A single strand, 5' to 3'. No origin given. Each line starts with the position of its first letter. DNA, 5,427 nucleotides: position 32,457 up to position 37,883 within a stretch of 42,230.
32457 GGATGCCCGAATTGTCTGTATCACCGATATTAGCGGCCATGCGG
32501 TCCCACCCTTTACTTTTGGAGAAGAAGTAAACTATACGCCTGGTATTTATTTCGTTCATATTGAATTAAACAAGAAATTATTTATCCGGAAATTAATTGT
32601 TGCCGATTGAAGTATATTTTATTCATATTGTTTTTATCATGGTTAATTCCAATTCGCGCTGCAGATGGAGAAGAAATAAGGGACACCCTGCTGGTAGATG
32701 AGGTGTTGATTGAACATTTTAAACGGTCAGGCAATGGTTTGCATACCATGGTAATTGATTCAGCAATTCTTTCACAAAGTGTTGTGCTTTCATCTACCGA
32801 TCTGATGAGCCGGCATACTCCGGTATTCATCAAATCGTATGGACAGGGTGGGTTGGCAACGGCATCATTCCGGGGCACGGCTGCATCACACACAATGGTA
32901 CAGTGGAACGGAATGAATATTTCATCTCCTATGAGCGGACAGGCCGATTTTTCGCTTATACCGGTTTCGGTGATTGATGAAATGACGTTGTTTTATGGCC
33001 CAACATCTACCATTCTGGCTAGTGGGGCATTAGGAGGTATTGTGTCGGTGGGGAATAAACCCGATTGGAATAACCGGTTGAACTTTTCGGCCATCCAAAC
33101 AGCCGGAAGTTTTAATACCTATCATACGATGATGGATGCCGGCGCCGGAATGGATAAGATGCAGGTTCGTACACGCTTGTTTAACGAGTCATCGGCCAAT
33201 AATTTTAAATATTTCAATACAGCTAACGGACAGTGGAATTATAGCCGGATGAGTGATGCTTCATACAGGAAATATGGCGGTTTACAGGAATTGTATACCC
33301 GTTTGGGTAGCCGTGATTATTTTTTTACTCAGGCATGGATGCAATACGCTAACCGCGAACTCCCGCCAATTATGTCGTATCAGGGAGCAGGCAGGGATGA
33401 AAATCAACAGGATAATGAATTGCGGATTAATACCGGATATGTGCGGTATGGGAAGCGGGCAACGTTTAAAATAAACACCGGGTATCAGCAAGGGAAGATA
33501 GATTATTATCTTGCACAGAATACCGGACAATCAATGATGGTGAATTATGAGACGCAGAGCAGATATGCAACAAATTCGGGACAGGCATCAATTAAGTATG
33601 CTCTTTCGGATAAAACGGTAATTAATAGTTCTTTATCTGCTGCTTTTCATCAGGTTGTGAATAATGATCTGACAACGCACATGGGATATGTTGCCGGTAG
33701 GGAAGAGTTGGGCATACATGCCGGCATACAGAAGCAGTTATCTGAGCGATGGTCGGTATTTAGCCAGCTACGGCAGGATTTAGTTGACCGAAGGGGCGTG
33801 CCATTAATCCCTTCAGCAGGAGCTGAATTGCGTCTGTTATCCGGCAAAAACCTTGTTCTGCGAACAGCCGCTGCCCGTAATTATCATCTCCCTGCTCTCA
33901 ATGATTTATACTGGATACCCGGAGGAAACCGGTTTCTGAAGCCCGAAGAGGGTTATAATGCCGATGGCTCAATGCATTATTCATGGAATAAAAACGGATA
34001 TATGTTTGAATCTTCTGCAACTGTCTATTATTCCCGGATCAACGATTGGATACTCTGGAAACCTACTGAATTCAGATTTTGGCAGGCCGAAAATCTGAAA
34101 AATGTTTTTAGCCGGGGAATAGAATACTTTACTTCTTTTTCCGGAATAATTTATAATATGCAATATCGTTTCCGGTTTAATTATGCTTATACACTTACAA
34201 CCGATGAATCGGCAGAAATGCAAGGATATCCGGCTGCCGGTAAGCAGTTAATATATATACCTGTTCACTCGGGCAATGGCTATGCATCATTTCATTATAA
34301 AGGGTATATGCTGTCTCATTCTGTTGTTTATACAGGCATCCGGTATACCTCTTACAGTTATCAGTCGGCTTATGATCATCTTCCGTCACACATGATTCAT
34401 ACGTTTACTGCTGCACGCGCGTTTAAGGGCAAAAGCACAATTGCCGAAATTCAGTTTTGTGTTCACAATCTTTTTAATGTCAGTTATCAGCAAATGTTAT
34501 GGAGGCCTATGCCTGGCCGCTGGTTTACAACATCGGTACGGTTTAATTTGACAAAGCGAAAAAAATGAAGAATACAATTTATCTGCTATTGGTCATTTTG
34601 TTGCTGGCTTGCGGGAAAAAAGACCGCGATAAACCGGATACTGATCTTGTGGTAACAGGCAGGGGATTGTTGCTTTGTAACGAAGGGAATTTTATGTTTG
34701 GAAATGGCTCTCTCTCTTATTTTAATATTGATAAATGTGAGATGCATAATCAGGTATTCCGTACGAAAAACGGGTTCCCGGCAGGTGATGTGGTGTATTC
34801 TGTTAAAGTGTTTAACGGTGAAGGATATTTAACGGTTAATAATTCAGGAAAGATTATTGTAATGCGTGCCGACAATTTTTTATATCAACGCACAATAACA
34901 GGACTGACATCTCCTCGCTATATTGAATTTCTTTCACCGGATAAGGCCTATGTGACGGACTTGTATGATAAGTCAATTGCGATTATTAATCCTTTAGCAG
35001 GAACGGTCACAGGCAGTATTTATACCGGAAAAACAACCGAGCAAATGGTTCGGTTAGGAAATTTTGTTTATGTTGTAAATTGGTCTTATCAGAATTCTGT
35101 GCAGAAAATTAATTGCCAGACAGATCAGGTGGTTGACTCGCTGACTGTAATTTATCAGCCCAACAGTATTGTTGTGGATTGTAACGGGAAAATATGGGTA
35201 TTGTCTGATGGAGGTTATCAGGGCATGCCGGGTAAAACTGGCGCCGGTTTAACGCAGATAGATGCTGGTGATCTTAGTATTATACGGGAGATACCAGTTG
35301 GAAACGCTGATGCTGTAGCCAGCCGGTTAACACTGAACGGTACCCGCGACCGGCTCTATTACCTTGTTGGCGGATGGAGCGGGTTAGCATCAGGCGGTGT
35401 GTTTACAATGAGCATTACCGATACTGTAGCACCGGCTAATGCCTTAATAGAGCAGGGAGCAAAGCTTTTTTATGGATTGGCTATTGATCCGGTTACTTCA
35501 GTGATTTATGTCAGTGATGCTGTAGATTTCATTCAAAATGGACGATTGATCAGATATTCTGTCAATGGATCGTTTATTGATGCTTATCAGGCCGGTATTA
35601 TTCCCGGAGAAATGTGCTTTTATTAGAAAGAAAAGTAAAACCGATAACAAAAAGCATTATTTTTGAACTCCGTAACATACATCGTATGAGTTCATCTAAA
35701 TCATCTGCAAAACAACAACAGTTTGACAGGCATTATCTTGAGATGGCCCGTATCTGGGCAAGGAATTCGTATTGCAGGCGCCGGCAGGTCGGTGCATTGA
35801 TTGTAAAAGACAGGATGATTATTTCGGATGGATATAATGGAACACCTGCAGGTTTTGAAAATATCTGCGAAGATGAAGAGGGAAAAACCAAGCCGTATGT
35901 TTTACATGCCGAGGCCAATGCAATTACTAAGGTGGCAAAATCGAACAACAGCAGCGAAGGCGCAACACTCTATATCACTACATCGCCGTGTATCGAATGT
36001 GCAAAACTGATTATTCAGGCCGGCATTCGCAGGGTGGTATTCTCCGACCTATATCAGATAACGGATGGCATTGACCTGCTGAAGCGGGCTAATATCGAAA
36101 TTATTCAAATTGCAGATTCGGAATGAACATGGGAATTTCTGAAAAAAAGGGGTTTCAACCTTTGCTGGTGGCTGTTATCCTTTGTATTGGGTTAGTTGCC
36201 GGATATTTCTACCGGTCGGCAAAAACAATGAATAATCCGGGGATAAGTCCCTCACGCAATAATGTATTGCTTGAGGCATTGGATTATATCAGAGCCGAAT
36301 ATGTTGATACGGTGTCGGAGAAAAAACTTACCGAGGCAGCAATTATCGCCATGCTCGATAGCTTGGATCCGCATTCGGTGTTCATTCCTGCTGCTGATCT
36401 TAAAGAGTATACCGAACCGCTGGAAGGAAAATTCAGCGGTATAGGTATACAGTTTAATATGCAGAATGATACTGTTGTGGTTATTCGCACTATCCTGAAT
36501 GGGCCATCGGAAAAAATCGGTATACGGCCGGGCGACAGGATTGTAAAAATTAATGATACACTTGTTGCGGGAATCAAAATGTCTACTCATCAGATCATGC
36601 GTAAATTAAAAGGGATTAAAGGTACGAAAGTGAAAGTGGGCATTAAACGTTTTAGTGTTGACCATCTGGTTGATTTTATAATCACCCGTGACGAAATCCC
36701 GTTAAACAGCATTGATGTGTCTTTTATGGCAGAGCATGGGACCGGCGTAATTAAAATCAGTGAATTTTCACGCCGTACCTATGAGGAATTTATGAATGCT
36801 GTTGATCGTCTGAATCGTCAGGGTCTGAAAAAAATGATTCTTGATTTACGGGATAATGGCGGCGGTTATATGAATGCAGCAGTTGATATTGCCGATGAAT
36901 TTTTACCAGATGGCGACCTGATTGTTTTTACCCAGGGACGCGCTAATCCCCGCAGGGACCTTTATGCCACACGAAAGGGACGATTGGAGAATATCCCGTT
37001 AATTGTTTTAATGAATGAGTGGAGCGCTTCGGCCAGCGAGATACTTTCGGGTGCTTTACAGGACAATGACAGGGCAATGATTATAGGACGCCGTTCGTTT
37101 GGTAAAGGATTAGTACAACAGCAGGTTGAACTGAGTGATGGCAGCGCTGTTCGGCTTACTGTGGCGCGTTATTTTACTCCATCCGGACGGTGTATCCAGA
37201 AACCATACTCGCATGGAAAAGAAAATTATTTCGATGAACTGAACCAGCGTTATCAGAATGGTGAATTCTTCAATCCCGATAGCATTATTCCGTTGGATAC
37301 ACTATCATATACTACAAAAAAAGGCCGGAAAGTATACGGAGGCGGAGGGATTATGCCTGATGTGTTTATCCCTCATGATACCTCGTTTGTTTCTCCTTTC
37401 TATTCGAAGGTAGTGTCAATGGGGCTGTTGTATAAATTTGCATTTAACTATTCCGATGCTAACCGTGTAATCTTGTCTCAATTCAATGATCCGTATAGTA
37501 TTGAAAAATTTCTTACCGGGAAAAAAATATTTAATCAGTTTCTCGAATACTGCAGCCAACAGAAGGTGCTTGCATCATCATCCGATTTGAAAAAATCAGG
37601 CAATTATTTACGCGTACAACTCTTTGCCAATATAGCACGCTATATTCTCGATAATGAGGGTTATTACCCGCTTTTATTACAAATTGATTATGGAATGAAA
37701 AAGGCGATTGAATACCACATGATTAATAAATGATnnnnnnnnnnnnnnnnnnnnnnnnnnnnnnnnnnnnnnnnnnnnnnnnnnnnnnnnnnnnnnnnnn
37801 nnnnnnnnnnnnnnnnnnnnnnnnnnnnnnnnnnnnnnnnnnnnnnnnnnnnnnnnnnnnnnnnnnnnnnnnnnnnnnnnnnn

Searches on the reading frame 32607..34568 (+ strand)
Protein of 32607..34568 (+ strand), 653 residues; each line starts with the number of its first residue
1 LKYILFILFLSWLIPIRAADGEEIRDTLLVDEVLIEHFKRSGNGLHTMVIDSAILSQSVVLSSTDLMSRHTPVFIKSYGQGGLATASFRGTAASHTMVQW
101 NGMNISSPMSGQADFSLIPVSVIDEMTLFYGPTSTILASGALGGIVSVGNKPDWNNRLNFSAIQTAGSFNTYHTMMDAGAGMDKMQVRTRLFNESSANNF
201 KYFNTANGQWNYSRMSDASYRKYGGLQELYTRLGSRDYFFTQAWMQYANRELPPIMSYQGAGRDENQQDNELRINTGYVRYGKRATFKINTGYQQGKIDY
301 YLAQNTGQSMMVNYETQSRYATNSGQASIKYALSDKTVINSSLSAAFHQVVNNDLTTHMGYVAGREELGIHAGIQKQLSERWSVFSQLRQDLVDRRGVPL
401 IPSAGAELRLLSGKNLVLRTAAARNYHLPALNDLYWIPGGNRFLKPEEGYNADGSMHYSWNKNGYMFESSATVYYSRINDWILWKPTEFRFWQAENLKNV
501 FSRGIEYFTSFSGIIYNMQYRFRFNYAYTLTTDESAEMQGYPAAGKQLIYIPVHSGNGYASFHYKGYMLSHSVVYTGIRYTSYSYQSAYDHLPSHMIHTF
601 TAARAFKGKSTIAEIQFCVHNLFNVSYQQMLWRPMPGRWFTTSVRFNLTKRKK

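Call 3: search_protein_families(library=pfam, proteins=[window:32607-34568:+], max_evalue=1)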
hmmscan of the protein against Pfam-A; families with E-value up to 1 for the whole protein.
window:32607-34568:+ (653 aa): 1 family
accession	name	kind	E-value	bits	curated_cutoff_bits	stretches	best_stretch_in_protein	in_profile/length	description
PF07715.20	Plug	-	7.6e-11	42.9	23.9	1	49-145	11-107/107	TonB-dependent Receptor Plug Domain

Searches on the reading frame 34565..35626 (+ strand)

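Call 3: search_protein_families(library=pfam, proteins=[window:34565-35626:+], max_evalue=1)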
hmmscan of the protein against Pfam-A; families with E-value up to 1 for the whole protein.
window:34565-35626:+ (353 aa): 3 families
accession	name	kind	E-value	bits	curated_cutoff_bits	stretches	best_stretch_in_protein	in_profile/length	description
PF16819.11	DUF5074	-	8.5e-18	65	27.2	1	34-338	2-335/353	Domain of unknown function (DUF5074)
PF21783.3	YNCE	-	0.00067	19.5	27.1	1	156-248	242-327/339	YNCE-like beta-propeller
PF01436.27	NHL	-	0.91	10.1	20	1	197-212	2-17/28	NHL repeat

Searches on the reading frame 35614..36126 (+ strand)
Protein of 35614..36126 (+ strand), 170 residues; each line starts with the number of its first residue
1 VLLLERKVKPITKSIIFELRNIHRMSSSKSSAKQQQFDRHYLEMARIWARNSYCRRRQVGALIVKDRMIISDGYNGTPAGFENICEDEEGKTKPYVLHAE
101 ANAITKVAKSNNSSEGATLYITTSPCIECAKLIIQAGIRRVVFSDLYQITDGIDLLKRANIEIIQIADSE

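Call 3: search_protein_families(library=pfam, proteins=[window:35614-36126:+], max_evalue=1)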
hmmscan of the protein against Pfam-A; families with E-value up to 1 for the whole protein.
window:35614-36126:+ (170 aa): 13 families
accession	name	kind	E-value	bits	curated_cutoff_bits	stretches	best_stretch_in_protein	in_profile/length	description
PF00383.29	dCMP_cyt_deam_1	-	5e-25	87.8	25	1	37-144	3-101/102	Cytidine and deoxycytidylate deaminase zinc-binding region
PF14437.12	MafB19-deam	-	1.2e-17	64.5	27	1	50-144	16-100/142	MafB19-like deaminase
PF18750.7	SNAD4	-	3.1e-06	27.7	27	1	84-135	24-73/130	Secreted Novel AID/APOBEC-like Deaminase 4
PF14439.12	Bd3614-deam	-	7.3e-06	26.4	38.5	1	93-148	31-89/113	Bd3614-like deaminase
PF08210.17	APOBEC_N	-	7.3e-05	23.3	25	1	96-136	45-88/170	APOBEC-like N-terminal domain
PF18774.7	APOBEC4_like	-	0.00018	21.9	26.7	1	96-134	34-73/131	APOBEC4-like -AID/APOBEC-deaminase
PF18772.7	APOBEC2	-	0.00075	20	26.8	1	95-135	50-91/175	APOBEC2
PF18778.7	NAD1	-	0.00079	20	27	1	92-135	50-92/175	Novel AID APOBEC clade 1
PF18771.7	APOBEC3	-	0.00092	19.8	27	1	98-135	32-72/137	APOBEC3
PF18767.7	AID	-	0.02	15.4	27.3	1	106-135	11-40/90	Activation induced deaminase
PF18769.7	APOBEC1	-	0.029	15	27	1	97-134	17-58/101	APOBEC1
PF14440.12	XOO_2897-deam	-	0.092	13.3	27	1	94-136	26-72/101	Xanthomonas XOO_2897-like deaminase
PF18782.7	NAD2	-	0.12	12.9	27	1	96-134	54-95/179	Novel AID APOBEC clade 2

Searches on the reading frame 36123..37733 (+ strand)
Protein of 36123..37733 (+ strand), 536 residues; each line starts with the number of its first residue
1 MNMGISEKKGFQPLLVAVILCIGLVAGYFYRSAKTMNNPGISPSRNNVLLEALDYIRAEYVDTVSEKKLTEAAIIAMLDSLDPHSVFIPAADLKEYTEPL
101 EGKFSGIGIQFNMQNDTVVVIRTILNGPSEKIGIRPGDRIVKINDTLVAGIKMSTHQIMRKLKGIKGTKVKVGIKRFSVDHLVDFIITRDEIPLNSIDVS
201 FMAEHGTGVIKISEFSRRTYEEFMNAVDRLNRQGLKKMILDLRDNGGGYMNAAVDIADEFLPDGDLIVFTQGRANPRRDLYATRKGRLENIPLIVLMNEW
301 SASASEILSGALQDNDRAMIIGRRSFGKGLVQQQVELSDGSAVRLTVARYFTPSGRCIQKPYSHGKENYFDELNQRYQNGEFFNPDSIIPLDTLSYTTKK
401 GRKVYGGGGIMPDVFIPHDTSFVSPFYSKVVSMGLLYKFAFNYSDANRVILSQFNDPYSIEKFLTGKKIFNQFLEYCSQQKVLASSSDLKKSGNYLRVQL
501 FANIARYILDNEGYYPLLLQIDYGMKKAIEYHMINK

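Call 3: search_protein_families(library=pfam, proteins=[window:36123-37733:+], max_evalue=1)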
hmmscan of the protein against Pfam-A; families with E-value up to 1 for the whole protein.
window:36123-37733:+ (536 aa): 6 families
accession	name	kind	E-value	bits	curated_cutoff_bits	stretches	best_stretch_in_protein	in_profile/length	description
PF03572.23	Peptidase_S41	-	7e-52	175.8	24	1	207-360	2-156/165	Peptidase family S41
PF13180.12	PDZ_2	-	5.7e-10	39.8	27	1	106-178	2-71/80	PDZ domain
PF17820.7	PDZ_6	-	7.9e-08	32.4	27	1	126-176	8-54/54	PDZ domain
PF00595.29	PDZ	-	1.2e-07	32.4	23.2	1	105-174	10-80/81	PDZ domain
PF22694.1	CtpB_N-like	-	2.5e-06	28.3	27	1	51-88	43-81/85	Activating protease CtpB N-terminal domain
PF11219.13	DUF3014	-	0.22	12.2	25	1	178-237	8-67/156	Protein of unknown function (DUF3014)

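Call 4: search_protein_families(library=ncbifam, proteins=[window:36123-37733:+], max_evalue=1)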
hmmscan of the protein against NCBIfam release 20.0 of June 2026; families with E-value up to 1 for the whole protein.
window:36123-37733:+ (536 aa): 17 families
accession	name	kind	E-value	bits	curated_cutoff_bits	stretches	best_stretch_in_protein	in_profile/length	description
TIGR00225.1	prc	subfamily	5.8e-88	295.2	218.6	1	57-360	1-305/335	C-terminal processing peptidase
NF052377.1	lmo1851_S41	exception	1.8e-77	261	725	1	47-360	48-358/468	lmo1851 family serine protease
TIGR03900.1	prc_long_Delta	hypoth_equivalog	1.2e-76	258.5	660.95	1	48-360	82-395/973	MXAN_5808 family serine peptidase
NF045589.1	Cterm_S41_CtpB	exception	6e-68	229.4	633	1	70-360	81-371/416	carboxyl-terminal processing protease CtpB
NF045588.1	Cterm_S41_CtpA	exception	3.4e-67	227.1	625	1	63-360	68-367/401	carboxyl-terminal processing protease CtpA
NF045590.1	Cterm_S41_CtpC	exception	6.4e-65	219.6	665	1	55-360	64-369/418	carboxyl-terminal processing protease CtpC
NF045591.1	Cterm_S41_CtpZ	exception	7.4e-56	189.6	525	1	67-360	72-365/403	carboxyl-terminal processing protease CtpZ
NF051464.1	tail_spec_CT441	exception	2.7e-43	148.6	700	1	65-360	207-516/645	tail-specific protease Tsp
NF008388.1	PRK11186.1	exception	2e-38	132.2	825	1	70-337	211-486/663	carboxy terminal-processing peptidase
NF058627.1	S41_Gfo1087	equivalog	4.1e-09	35.9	455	1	81-328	93-366/489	GFO_1087 family putative carboxy terminal peptidase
NF033424.1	chlamy_CPAF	equivalog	6.4e-09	35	250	2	292-338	458-504/564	protease-like activity factor CPAF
TIGR02037.1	degP_htrA_DO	subfamily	0.0015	17.5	416.2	1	113-191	255-331/434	Do family serine endopeptidase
NF041199.1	trx7_PDZ_seleno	equivalog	0.003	16.5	300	1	105-152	193-239/390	Trx7/PDZ domain-containing (seleno)protein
TIGR00054.1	TIGR00054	equivalog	0.0033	16.3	147.55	1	113-178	198-260/421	RIP metalloprotease RseP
NF041521.1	HhoA_HhoB_HtrA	equivalog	0.0059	15.9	450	1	112-158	258-305/335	HhoA/HhoB/HtrA family serine endopeptidase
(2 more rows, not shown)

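Call 48: search_protein_families(library=padloc, proteins=[window:36123-37733:+], max_evalue=0.01)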
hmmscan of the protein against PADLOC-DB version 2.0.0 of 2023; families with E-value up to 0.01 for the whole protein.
window:36123-37733:+ (536 aa): 0 families
